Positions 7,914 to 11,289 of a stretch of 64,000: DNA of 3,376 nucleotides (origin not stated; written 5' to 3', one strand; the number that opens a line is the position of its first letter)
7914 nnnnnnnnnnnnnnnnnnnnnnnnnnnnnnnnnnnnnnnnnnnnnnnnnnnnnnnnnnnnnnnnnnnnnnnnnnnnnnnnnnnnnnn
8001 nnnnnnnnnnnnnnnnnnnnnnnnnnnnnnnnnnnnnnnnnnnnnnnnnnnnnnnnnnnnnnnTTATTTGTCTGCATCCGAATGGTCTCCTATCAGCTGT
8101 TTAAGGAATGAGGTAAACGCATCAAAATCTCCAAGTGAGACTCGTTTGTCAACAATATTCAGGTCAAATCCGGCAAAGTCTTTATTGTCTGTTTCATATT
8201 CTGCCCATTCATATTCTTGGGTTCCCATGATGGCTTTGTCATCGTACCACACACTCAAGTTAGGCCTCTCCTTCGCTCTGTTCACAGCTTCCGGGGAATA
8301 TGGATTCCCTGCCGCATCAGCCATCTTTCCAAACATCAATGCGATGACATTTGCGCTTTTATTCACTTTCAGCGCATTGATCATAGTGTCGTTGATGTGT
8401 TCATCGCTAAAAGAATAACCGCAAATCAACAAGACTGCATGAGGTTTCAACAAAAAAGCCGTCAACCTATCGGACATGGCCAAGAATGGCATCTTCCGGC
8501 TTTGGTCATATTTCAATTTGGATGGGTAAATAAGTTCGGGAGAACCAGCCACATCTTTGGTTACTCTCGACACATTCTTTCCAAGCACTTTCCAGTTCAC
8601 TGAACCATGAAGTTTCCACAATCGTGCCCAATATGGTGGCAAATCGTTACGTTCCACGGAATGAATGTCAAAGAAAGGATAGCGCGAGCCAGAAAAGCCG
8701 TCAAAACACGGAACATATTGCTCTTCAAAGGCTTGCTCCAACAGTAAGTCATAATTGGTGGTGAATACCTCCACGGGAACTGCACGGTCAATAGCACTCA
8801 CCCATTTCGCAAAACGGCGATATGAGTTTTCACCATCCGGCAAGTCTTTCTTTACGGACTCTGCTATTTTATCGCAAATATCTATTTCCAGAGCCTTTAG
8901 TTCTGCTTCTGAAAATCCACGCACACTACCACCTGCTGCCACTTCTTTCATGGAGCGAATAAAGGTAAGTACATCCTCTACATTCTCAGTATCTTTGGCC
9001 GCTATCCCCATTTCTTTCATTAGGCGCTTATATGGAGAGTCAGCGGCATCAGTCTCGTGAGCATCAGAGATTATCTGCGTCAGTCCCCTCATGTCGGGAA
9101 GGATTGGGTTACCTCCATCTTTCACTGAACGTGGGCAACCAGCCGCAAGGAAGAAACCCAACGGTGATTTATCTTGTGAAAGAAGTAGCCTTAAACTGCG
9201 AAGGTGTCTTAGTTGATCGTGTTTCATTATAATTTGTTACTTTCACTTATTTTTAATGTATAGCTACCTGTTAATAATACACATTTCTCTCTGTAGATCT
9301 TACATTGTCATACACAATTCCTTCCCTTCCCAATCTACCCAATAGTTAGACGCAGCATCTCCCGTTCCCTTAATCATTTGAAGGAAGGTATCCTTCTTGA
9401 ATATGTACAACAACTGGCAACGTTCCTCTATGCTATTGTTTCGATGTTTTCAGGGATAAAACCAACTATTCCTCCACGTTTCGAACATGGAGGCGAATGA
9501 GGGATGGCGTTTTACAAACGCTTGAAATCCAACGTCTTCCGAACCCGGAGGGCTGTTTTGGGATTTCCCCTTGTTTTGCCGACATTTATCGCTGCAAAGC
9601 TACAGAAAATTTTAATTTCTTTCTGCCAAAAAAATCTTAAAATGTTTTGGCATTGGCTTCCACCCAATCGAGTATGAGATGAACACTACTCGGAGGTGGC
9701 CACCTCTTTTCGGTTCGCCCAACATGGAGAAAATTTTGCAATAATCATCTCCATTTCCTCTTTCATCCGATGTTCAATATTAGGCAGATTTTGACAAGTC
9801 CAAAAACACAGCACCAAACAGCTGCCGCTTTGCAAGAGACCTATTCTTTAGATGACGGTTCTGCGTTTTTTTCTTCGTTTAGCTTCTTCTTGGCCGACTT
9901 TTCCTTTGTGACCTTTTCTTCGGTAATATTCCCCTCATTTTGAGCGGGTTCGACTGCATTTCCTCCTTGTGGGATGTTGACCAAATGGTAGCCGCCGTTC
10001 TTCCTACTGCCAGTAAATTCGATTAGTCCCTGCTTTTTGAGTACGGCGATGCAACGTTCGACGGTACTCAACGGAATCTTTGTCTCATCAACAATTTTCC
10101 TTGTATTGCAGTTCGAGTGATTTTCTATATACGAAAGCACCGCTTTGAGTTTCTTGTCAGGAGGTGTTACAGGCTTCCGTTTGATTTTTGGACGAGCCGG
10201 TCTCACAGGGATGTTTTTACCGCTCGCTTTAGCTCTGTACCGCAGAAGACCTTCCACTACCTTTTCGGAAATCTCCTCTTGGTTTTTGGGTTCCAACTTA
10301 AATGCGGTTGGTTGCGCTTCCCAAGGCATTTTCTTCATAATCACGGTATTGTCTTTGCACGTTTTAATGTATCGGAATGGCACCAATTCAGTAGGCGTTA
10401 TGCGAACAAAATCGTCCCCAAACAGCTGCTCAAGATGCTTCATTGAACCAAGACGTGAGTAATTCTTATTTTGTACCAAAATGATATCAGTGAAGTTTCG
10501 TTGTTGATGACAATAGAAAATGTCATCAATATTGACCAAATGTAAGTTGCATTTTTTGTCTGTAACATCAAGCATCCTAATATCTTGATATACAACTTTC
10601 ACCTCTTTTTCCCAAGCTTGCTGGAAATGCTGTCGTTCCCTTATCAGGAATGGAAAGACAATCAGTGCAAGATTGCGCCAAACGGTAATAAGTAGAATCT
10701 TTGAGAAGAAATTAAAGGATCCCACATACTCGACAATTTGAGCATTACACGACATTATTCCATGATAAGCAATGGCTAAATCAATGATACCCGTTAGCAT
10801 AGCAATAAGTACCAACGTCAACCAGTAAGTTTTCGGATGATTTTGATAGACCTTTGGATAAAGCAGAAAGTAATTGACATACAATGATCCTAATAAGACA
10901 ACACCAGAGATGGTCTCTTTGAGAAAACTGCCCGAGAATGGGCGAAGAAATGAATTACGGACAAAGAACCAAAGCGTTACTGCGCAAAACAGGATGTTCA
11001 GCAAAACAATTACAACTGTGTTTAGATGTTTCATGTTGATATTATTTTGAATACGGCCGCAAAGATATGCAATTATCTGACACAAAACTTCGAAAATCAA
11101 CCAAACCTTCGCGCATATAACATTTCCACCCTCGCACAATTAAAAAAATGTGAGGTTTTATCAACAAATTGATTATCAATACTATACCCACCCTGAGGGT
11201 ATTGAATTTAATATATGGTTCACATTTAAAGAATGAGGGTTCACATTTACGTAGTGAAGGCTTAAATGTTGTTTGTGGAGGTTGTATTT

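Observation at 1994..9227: SIR2-HerA pair extended into a tightly packed co-directional operon with KTSC, two PD-(D/E)xK-like, RusA-like and HNH-motif genes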

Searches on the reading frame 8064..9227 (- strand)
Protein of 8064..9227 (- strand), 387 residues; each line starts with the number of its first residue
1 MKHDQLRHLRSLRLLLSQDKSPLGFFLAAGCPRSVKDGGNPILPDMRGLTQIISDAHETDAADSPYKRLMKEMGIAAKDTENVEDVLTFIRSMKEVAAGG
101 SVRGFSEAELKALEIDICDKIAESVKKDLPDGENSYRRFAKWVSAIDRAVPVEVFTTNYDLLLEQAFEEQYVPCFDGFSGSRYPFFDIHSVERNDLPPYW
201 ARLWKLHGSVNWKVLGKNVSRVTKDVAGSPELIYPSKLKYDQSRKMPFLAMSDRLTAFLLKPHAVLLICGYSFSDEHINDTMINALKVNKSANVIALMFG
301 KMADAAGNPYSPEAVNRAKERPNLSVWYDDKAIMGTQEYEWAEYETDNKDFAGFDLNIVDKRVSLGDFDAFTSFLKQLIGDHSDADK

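Call 3: search_protein_families(library=pfam, proteins=[window:8064-9227:-], max_evalue=0.1)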
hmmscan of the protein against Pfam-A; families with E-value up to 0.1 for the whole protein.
window:8064-9227:- (387 aa): 1 family
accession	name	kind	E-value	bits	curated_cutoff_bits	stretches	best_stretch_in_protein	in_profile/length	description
PF13289.12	SIR2_2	-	2.6e-17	63.7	24.5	1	153-301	2-123/141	SIR2-like domain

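Call 4: search_protein_families(library=padloc, proteins=[window:8064-9227:-], max_evalue=0.1)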
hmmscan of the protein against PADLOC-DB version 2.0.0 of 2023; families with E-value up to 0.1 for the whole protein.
window:8064-9227:- (387 aa): 33 families (the best 25 are shown)
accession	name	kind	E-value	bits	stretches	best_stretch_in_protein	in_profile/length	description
PDLC04093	SIR2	-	7e-124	411.8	1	2-383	4-389/395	-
PDLC04094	SIR2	-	1.1e-115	385.1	1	2-384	3-383/399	-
PDLC04084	SIR2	-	2.8e-32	110.5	1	22-298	42-342/414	-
PDLC04088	SIR2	-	1.6e-29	101.2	1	147-298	169-326/390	-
PDLC02414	Aga_SIR2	-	2.1e-26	91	1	106-300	76-260/313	-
PDLC04075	SIR2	-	6.2e-25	85.8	1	152-295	188-344/414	-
PDLC02408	Aga_SIR2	-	4.2e-23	80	1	108-302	107-291/343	Class II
PDLC04087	SIR2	-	3.7e-22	76.7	1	43-295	33-283/343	-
PDLC04090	SIR2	-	1e-21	75.6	1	23-290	45-343/426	-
PDLC04081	SIR2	-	3.8e-21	73.7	1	16-336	12-325/345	-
PDLC02186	SIR2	-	5.9e-19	66.4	1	153-298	165-335/412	-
PDLC04076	SIR2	-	1.1e-17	62.4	1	153-294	165-328/406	-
PDLC04092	SIR2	-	2.8e-17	61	1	124-292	88-255/318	-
PDLC04082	SIR2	-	4.9e-17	59.8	1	138-301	114-290/345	-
PDLC04079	SIR2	-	1.2e-15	55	1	152-295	186-353/430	-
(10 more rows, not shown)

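Call 5: search_protein_families(library=phrogs, proteins=[window:8064-9227:-], max_evalue=0.05)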
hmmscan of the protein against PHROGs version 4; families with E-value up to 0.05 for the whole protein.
window:8064-9227:- (387 aa): 4 families
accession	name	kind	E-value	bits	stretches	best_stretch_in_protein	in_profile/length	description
phrog_9581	-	unknown function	1.7e-19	71.3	1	152-301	162-336/415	-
phrog_35569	-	unknown function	4.3e-05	23.9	1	235-299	256-320/371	-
phrog_2695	-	unknown function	0.0055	16.8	1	109-210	102-184/531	-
phrog_30889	-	unknown function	0.048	13.7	0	153-219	139-205/348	-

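Call 6: search_protein_families(library=ncbifam, proteins=[window:8064-9227:-], max_evalue=0.05)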
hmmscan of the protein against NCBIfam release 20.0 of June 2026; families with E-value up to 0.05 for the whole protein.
window:8064-9227:- (387 aa): 1 family
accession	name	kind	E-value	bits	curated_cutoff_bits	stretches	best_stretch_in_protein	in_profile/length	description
NF042942.1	SIR2_antiphage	equivalog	3.2e-17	62.6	500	1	153-306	161-337/392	SIR2 family anti-phage-associated protein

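Call 72: search_solved_structures(query=window:8064-9227:-, max_evalue=0.001, show_alignments=1)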
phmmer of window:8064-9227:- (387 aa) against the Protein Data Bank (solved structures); distinct sequences matched with E-value up to 0.001: 3.
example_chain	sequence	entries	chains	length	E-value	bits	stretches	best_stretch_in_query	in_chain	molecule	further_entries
8w9l_A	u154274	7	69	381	2.3e-86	293.6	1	3-378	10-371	SIR2-like domain-containing protein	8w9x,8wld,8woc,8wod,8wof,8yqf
8yhx_G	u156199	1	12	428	4.1e-14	55.8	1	63-300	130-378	SIR2 family protein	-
8j4u_A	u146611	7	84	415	2e-12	50.3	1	153-295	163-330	SIR2-like domain-containing protein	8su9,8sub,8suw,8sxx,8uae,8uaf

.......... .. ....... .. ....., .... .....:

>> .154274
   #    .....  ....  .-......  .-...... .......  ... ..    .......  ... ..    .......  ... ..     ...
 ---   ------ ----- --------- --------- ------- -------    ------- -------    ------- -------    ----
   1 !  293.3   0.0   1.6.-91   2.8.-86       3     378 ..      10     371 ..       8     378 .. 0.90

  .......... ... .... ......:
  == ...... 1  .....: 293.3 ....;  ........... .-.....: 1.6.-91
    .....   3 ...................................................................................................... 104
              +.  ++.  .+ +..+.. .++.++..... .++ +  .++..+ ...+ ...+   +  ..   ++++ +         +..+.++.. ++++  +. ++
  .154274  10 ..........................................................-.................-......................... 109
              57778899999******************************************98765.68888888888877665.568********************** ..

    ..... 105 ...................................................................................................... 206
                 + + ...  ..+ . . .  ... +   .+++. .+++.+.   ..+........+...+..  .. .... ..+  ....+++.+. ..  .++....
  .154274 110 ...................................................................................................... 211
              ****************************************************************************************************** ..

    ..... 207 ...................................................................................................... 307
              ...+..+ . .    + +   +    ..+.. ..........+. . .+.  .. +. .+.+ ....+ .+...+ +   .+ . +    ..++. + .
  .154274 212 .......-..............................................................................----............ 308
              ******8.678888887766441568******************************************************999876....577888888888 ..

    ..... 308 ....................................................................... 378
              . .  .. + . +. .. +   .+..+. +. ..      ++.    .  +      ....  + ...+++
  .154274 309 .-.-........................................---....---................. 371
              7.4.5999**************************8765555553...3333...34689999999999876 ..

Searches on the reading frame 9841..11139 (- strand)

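Call 3: search_protein_families(library=pfam, proteins=[window:9841-11139:-], max_evalue=0.1)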
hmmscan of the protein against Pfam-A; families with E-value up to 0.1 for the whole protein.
window:9841-11139:- (432 aa): 10 families
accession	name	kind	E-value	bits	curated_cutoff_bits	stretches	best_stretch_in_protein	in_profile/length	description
PF04397.21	LytTR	-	9.4e-06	26.2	22.6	1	199-267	3-76/98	LytTr DNA-binding domain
PF13412.12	HTH_24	-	1.7e-05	24.8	21.9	1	328-374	2-48/48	Winged helix-turn-helix DNA-binding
PF12802.13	MarR_2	-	1.8e-05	25.3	27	1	334-380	10-57/61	MarR family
PF02082.26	Rrf2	-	0.0038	17.8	30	1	334-388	11-67/132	Iron-dependent Transcriptional regulator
PF09339.16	HTH_IclR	-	0.009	16.2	22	1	333-375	7-50/52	IclR helix-turn-helix domain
PF01022.26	HTH_5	-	0.023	15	22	1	334-374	7-46/47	Bacterial regulatory protein, arsR family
PF01978.25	TrmB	-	0.032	14.5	25.6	0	340-381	19-60/68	Sugar-specific transcriptional regulator TrmB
PF01047.28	MarR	-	0.04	14.2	24.6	1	334-378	8-52/59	MarR family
PF10007.15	DUF2250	-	0.043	14.4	24.4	1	328-375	7-54/93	Uncharacterized protein conserved in archaea (DUF2250)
PF05732.17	RepL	-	0.096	12.6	20.3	0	339-388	71-116/164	Firmicute plasmid replication protein (RepL)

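Call 4: search_protein_families(library=padloc, proteins=[window:9841-11139:-], max_evalue=0.1)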
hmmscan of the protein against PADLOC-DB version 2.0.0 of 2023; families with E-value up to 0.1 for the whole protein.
window:9841-11139:- (432 aa): 12 families
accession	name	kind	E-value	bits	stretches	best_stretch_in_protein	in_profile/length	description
PDLC01268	CasR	-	0.00027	19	1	326-386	121-176/179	"CAS-I,CAS-II,CAS-III,CAS-IV,CAS-V,CAS-VI; associated_signaling"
PDLC01848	CARF3--CARF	-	0.00075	17.2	1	327-382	135-188/197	-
PDLC01044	Csa3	-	0.0014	16.6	1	332-378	139-180/194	Type I-A associated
PDLC01852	CARF3--CARF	-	0.0014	16.6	1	326-377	140-191/208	-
PDLC01434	CasR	-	0.002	16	1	326-379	125-176/191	"CAS-I,CAS-II,CAS-III,CAS-IV,CAS-V,CAS-VI; associated_signaling"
PDLC01438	Csa3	-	0.0021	16.2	1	330-423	150-237/305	"CAS-I,CAS-II,CAS-III,CAS-IV,CAS-V,CAS-VI; associated_signaling"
PDLC01858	CARF3--CARF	-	0.0025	15.7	1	325-378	140-189/204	-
PDLC01860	CARF3--CARF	-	0.0033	15.5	1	325-381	139-195/210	-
PDLC01879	CARF3--CARF_TM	-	0.0033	15.1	1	334-384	161-207/222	-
PDLC02933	PRTase_III-A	-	0.007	14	0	325-376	280-329/368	-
PDLC03963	SoFic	-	0.01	13.3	1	328-382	292-347/361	-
PDLC01866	CARF3--CARF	-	0.024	12.6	1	327-393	137-200/207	-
